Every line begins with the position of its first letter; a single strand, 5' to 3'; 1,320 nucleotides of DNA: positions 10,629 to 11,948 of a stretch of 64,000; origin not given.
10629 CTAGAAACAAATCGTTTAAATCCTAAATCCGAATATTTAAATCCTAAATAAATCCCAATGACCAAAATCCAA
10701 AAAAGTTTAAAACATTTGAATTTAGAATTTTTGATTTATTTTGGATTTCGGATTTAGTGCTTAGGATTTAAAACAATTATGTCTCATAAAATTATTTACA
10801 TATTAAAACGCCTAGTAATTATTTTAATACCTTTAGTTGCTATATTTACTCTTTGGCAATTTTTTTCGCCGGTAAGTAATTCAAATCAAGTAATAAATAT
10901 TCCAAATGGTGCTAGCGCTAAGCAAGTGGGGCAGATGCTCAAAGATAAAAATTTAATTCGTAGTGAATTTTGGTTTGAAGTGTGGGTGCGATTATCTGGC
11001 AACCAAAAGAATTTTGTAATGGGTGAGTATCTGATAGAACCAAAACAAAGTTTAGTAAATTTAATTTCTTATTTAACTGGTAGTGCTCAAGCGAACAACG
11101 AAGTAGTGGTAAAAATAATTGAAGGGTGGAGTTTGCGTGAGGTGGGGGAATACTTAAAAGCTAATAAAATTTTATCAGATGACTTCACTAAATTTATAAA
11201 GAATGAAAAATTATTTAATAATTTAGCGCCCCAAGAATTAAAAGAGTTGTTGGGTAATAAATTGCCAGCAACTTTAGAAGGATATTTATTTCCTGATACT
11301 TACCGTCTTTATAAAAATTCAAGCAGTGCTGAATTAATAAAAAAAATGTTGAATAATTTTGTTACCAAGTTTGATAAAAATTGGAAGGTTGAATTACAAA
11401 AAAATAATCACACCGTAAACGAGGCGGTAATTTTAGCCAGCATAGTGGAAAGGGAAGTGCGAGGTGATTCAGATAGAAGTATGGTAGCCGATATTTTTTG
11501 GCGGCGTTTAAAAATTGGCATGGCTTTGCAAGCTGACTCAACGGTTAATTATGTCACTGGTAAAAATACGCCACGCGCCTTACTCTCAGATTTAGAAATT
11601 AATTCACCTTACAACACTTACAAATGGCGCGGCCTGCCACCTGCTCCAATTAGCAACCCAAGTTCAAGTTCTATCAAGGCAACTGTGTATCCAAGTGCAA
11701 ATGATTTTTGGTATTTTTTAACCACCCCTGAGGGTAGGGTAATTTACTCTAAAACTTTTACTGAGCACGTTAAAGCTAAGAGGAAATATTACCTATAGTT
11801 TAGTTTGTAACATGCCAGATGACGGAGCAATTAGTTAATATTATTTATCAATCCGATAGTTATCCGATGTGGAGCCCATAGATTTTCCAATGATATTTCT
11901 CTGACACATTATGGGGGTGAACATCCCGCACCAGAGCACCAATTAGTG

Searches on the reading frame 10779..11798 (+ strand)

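Call 36: search_protein_families(library=pfam, proteins=[window:10779-11798:+])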
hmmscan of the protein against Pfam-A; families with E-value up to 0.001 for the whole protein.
window:10779-11798:+ (339 aa): 1 family
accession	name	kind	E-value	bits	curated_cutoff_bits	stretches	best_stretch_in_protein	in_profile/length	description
PF02618.21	YceG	-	2.4e-79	267.1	32.4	1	39-336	1-275/275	YceG-like family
